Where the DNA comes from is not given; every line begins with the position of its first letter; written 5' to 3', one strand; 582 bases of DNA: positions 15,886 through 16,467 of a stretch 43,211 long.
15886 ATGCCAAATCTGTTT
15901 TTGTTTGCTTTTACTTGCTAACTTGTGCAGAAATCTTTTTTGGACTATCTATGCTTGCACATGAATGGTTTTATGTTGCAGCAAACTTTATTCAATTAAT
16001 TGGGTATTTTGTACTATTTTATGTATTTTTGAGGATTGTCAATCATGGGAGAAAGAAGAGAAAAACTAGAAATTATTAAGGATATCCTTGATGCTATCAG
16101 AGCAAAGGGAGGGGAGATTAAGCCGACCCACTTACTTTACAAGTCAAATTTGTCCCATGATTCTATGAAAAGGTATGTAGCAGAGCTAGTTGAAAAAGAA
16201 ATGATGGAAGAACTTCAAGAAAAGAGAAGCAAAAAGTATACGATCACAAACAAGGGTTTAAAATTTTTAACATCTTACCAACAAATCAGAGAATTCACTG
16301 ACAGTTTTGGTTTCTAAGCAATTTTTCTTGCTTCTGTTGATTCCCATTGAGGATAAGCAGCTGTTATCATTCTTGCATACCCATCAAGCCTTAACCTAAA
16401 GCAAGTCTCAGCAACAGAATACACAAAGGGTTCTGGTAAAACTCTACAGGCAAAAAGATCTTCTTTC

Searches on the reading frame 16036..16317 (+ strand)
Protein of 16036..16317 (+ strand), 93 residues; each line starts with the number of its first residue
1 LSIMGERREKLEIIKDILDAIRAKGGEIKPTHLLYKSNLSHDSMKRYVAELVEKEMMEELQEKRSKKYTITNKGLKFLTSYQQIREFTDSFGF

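Call 10: search_protein_families(library=pfam, proteins=[window:16036-16317:+], max_evalue=0.01)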
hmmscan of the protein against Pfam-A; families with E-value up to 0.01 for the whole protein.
window:16036-16317:+ (93 aa): 4 families
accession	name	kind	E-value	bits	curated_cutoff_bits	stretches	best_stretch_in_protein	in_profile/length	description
PF14947.12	HTH_45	-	4.5e-19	68.7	25.5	1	7-87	1-75/77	Winged helix-turn-helix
PF25213.1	HVO_A0261_N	-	0.00098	19.4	35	1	16-85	15-78/86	HVO_A0261 N-terminal domain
PF14284.11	PcfJ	-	0.0021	18.3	25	1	14-85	2-78/147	PcfJ-like protein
PF14277.12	DUF4364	-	0.0024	18.1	26.9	1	43-80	35-72/162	Domain of unknown function (DUF4364)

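Call 51: find_homologous_proteins(query=window:16036-16317:+, max_evalue=1e-15)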
Query window:16036-16317:+ (93 aa): 189 proteins with E <= 1e-15 among 193 candidates; the best 120 are listed.
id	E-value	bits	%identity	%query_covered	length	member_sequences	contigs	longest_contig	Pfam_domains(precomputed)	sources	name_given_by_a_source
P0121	1.8e-50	186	100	97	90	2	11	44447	PF14947.13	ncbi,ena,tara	tara:strand:- start:1821 stop:2093 length:273 start_codon:yes stop_codon:yes gene_type:complete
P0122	1.2e-47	177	94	97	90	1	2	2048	PF14947.13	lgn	-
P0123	1.0e-44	168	89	97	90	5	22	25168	PF14947.13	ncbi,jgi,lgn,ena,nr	ncbi:hypothetical protein HOC80_00265 [archaeon]|jgi:predicted transcriptional regulator|nr:hypothet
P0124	3.7e-42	160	84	97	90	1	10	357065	PF14947.13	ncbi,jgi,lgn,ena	-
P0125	4.7e-42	159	84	97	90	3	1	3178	PF14947.13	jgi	-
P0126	7.6e-42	159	84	97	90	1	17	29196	PF14947.13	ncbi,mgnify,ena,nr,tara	ncbi:hypothetical protein CL616_03300 [archaeon]|mgnify:CR=1 FL=1|nr:hypothetical protein [archaeon]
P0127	1.3e-41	158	83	97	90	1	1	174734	PF14947.13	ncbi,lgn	ncbi:MAG: winged helix-turn-helix domain-containing protein [archaeon]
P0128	1.4e-41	158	83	97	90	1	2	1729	PF14947.13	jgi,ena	-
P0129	1.4e-41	158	84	97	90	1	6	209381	PF14947.13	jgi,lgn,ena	jgi:predicted transcriptional regulator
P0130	4.4e-41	156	83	97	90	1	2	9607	PF14947.13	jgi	-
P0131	5.6e-41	156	82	97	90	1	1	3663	PF14947.13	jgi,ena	jgi:predicted transcriptional regulator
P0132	1.8e-40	154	81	97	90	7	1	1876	PF14277.13,PF14947.13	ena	-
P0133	2.0e-40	154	82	97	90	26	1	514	PF14947.13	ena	-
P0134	2.3e-40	154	82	97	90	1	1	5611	PF14947.13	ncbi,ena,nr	ncbi:MAG: winged helix-turn-helix domain-containing protein [Nanoarchaeota archaeon]|nr:winged helix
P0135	4.5e-40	153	79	97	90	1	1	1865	PF14947.13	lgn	-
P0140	2.1e-39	151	81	97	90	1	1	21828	PF14947.13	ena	-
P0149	1.3e-38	148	77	97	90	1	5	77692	PF14947.13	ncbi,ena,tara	tara:strand:+ start:1617 stop:1889 length:273 start_codon:yes stop_codon:yes gene_type:complete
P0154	4.0e-38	147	78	97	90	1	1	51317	PF14947.13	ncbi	-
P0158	1.5e-37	145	76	97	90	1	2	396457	PF14947.13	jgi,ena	jgi:predicted transcriptional regulator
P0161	1.9e-37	145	73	97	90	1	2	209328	PF14947.13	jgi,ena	jgi:predicted transcriptional regulator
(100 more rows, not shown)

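Call 52: find_encoding_contigs(protein=P0123, flank=5000, max_places=1)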
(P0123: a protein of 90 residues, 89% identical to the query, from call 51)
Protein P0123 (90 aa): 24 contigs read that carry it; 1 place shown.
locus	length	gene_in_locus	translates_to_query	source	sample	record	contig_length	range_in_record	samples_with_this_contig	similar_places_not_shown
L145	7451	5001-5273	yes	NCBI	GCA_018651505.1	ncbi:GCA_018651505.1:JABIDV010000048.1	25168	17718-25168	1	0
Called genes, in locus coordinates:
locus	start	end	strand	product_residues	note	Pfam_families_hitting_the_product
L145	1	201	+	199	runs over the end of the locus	PF13521:AAA_28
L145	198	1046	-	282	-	PF14023:Bestrophin-like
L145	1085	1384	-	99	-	-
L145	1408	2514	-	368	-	PF01180:DHO_dh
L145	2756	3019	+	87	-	-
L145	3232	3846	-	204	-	PF14528:LAGLIDADG_3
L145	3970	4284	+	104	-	-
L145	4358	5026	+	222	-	-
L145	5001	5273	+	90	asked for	PF14947:HTH_45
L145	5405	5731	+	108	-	-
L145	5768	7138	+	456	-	-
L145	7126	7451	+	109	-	PF03845:Spore_permease (weak), PF13520:AA_permease_2, PF00324:AA_permease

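Call 53: find_encoding_contigs(protein=P0124, flank=5000, max_places=1)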
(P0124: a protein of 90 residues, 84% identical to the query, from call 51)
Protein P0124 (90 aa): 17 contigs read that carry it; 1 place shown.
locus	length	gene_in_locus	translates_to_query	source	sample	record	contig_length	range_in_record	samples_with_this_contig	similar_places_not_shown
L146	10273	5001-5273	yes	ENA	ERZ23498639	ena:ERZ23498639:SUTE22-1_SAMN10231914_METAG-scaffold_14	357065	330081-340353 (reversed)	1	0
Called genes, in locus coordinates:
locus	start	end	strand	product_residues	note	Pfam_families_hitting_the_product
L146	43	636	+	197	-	PF13521:AAA_28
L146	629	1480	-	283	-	PF14023:Bestrophin-like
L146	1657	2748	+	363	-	-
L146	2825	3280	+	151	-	-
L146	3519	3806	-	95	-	PF14528:LAGLIDADG_3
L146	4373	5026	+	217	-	-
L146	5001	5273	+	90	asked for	PF14947:HTH_45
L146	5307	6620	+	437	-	-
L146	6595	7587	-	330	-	-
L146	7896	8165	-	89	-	-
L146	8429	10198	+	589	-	PF14697:Fer4_21 (weak), PF02463:SMC_N (faint), PF00005:ABC_tran, PF13304:AAA_21 (faint), PF00005:ABC_tran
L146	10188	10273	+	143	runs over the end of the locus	PF22769:DCD, PF00692:dUTPase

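Call 54: find_encoding_contigs(protein=P0126, flank=5000, max_places=1)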
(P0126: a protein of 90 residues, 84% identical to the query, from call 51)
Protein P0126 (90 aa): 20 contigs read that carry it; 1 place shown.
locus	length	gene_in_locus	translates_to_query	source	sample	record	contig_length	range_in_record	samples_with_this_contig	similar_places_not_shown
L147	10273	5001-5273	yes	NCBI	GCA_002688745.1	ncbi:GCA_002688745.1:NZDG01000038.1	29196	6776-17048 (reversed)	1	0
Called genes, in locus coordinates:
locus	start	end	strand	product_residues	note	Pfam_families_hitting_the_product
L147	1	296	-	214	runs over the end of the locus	-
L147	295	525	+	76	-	PF18898:DUF5654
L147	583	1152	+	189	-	PF00565:SNase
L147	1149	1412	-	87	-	-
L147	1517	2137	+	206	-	PF00265:TK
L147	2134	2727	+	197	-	PF13521:AAA_28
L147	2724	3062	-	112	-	-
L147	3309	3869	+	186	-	-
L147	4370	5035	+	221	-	-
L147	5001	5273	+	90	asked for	PF14947:HTH_45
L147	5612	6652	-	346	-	-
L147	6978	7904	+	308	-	PF04014:MazE_antitoxin (faint)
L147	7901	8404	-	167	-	-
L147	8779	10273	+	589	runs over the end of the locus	PF14697:Fer4_21 (weak), PF02463:SMC_N (faint), PF00005:ABC_tran, PF13304:AAA_21 (faint), PF00005:ABC_tran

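Call 55: find_encoding_contigs(protein=P0127, flank=5000, max_places=1)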
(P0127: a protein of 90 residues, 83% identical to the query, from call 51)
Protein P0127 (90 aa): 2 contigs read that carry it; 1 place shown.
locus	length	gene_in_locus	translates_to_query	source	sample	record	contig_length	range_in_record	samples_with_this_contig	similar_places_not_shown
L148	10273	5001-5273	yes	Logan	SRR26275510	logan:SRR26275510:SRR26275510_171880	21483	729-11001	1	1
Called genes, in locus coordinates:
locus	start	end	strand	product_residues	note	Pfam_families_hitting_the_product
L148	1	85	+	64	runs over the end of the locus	PF04070:DUF378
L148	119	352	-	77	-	-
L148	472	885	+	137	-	PF00565:SNase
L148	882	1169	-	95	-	-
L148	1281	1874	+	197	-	PF13521:AAA_28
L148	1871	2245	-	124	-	-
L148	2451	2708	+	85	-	-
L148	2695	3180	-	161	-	PF03073:TspO_MBR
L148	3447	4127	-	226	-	-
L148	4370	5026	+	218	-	-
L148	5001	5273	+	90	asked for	PF14947:HTH_45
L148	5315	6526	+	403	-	PF00324:AA_permease, PF03845:Spore_permease, PF13520:AA_permease_2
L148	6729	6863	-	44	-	-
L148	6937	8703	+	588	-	PF02463:SMC_N (faint), PF00005:ABC_tran, PF13304:AAA_21 (faint), PF00005:ABC_tran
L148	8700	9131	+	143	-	PF22769:DCD, PF00692:dUTPase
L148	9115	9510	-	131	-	PF03692:CxxCxxCC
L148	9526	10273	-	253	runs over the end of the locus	PF01790:LGT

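Call 56: find_encoding_contigs(protein=P0129, flank=5000, max_places=1)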
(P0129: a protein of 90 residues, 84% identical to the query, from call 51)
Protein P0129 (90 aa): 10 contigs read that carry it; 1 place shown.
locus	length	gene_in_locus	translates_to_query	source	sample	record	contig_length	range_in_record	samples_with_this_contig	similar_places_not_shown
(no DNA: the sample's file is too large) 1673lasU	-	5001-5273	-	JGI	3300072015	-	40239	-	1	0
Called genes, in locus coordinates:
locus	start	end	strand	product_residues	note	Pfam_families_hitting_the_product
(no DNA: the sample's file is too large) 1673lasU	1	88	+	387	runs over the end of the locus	-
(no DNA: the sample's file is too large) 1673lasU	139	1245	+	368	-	PF02353:CMAS, PF13489:Methyltransf_23, PF05175:MTS, PF01728:FtsJ, PF13847:Methyltransf_31, PF08241:Methyltransf_11, PF08242:Methyltransf_12, PF13649:Methyltransf_25, +1 more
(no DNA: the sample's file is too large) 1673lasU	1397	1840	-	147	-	PF03073:TspO_MBR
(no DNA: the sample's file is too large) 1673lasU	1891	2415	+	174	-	-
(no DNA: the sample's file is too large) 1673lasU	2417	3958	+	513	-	PF02562:PhoH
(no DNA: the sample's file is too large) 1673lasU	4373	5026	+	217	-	-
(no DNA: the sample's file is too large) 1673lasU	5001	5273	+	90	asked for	PF14947:HTH_45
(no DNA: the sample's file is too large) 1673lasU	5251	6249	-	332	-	-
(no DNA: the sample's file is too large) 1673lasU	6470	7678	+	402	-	PF00324:AA_permease, PF03845:Spore_permease, PF13520:AA_permease_2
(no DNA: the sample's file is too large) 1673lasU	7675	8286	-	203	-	PF00156:Pribosyltran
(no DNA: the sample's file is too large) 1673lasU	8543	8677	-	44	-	PF05605:zf-Di19 (faint)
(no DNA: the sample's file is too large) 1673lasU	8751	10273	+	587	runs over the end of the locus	PF02463:SMC_N (faint), PF13191:AAA_16 (faint), PF00005:ABC_tran, PF13304:AAA_21 (faint), PF00005:ABC_tran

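Call 60: find_encoding_contigs(protein=P0149, flank=5000, max_places=1)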
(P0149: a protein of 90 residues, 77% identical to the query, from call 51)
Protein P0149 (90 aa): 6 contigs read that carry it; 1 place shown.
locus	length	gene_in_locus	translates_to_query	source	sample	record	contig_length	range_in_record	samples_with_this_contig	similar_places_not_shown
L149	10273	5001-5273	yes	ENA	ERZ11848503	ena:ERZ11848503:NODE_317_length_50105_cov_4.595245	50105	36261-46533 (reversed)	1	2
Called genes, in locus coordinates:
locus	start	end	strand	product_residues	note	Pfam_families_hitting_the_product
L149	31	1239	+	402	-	PF00324:AA_permease, PF03845:Spore_permease, PF13520:AA_permease_2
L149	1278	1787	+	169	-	-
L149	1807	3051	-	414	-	PF00270:DEAD, PF00271:Helicase_C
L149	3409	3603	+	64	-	-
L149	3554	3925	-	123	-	-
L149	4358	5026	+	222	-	-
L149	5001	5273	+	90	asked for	PF14947:HTH_45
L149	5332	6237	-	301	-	PF13088:BNR_2 (faint)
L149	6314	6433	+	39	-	-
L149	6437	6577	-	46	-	-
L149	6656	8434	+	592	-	PF04068:Fer4_RLI (weak), PF02463:SMC_N, PF00005:ABC_tran, PF13304:AAA_21 (faint), PF20720:nSTAND3 (faint), PF00005:ABC_tran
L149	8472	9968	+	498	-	-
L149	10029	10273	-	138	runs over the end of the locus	PF03692:CxxCxxCC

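Call 61: find_encoding_contigs(protein=P0154, flank=5000, max_places=1)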
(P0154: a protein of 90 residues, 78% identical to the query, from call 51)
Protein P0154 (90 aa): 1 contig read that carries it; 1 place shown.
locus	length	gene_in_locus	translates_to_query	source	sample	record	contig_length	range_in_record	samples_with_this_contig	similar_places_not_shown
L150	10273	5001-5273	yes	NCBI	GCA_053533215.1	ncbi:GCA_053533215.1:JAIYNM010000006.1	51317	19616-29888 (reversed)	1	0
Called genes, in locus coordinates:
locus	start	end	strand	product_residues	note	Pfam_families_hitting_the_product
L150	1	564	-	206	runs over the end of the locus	PF00406:ADK, PF13207:AAA_17, PF05191:ADK_lid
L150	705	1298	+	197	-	PF13521:AAA_28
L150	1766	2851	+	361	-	-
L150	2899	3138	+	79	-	-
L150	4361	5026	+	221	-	-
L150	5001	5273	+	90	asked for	PF14947:HTH_45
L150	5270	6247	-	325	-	PF00482:T2SSF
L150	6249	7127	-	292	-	PF00482:T2SSF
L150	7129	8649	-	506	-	PF00437:T2SSE, PF23989:PilB3_C (weak)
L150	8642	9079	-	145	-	-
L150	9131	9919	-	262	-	-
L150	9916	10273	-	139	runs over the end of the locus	-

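Call 62: find_encoding_contigs(protein=P0158, flank=5000, max_places=1)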
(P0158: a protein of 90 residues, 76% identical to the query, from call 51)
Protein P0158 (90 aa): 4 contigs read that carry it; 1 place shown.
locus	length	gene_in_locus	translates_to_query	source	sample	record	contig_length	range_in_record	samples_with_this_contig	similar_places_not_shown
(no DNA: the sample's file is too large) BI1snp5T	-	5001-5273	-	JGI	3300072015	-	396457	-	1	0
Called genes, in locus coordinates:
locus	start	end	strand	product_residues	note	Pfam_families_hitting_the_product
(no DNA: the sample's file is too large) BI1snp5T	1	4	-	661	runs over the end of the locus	PF03477:ATP-cone, PF13597:NRDD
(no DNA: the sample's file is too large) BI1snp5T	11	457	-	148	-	PF22811:Zn_ribbon_NrdR, PF03477:ATP-cone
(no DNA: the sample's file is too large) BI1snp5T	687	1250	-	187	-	PF07690:MFS_1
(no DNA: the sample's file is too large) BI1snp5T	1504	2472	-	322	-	-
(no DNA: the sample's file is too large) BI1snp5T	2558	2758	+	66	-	-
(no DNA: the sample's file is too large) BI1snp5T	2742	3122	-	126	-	-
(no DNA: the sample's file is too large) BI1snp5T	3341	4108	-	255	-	-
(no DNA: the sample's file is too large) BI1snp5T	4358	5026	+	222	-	-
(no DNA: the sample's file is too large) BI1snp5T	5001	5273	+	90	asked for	PF14947:HTH_45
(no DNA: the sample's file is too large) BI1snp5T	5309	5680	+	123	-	-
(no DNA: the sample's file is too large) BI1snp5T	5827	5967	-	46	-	-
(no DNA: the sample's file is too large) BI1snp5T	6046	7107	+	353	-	PF21088:MS_channel_1st, PF00924:MS_channel_2nd, PF21082:MS_channel_3rd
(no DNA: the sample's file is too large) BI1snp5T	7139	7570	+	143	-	-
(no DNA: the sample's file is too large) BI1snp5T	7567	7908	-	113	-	PF21984:DnaD_N, PF01978:TrmB (weak)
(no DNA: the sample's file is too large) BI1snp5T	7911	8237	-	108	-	PF00085:Thioredoxin, PF13098:Thioredoxin_2, PF13905:Thioredoxin_8 (faint)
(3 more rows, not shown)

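Call 63: find_encoding_contigs(protein=P0161, flank=5000, max_places=1)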
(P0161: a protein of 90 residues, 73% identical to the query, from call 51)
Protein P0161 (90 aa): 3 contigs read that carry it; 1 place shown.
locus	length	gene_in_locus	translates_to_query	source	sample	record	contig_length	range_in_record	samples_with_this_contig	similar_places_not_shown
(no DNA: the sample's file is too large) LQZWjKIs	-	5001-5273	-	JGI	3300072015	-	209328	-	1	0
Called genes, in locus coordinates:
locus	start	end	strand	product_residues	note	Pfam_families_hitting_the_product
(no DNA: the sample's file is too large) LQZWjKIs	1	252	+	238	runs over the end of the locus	PF00535:Glycos_transf_2, PF10111:Glyco_tranf_2_2, PF13641:Glyco_tranf_2_3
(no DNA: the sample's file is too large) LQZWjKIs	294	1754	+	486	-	-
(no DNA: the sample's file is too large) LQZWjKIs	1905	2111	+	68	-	-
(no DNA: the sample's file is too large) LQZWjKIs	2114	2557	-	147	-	-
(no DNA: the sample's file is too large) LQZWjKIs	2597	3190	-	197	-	-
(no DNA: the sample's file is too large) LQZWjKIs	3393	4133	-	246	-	PF14528:LAGLIDADG_3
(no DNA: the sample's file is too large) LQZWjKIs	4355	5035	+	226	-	-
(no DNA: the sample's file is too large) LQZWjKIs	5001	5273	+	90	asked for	PF14947:HTH_45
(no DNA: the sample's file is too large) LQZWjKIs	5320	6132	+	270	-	-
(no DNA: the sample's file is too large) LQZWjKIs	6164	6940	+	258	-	PF05124:S_layer_C (faint)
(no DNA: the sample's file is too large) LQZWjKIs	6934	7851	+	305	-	-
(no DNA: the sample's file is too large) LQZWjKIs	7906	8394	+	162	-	-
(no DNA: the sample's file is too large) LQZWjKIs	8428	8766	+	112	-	PF05569:Peptidase_M56 (weak)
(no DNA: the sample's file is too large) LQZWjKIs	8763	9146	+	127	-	PF01641:SelR, PF24046:At4g08330 (faint)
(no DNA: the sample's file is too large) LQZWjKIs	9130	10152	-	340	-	PF00291:PALP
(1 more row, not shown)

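Call 64: find_encoding_contigs(protein=P0140, flank=5000, max_places=1)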
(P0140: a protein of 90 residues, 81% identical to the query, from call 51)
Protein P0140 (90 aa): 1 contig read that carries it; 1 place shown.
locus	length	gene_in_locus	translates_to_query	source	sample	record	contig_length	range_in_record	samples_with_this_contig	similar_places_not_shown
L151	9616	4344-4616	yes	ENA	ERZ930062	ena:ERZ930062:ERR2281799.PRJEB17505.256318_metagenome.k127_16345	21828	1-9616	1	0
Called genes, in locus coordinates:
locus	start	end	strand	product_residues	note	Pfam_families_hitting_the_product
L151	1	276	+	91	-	?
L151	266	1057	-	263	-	PF07714:PK_Tyr_Ser-Thr, PF00069:Pkinase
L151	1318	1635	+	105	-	-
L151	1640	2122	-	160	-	-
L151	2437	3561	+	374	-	PF12323:HTH_OrfB_IS605, PF01385:OrfB_IS605, PF07282:Cas12f1-like_TNB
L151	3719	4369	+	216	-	-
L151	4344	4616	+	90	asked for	PF14947:HTH_45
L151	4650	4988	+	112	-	-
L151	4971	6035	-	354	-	-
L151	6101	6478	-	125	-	-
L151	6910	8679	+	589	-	PF14697:Fer4_21 (weak), PF02463:SMC_N (weak), PF00005:ABC_tran, PF13304:AAA_21 (weak), PF00005:ABC_tran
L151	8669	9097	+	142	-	PF00692:dUTPase, PF22769:DCD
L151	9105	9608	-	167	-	-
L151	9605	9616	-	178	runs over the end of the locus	-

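Call 81: search_protein_families(library=pfam, proteins=[L148:3447-4127:-, L145:3232-3846:-], max_evalue=0.01)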
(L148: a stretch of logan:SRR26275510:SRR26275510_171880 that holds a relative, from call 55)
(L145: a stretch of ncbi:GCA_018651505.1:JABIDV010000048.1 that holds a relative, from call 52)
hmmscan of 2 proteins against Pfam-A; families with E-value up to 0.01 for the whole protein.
L148:3447-4127:- (226 aa): 0 families

L145:3232-3846:- (204 aa): 1 family
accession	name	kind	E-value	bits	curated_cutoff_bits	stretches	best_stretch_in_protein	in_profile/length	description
PF14528.11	LAGLIDADG_3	-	2.3e-14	53.8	22.5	1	117-189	4-81/82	LAGLIDADG-like domain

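Call 83: search_solved_structures(query=L145:3232-3846:-, max_evalue=1)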
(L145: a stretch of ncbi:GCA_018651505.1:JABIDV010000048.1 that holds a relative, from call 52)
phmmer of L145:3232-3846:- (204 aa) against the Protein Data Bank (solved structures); distinct sequences matched with E-value up to 1: 1.
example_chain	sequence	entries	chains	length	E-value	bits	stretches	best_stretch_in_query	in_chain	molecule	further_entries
5ak9_A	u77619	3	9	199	0.088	15.8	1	52-161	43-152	HOMING ENDONUCLEASE I-DMOI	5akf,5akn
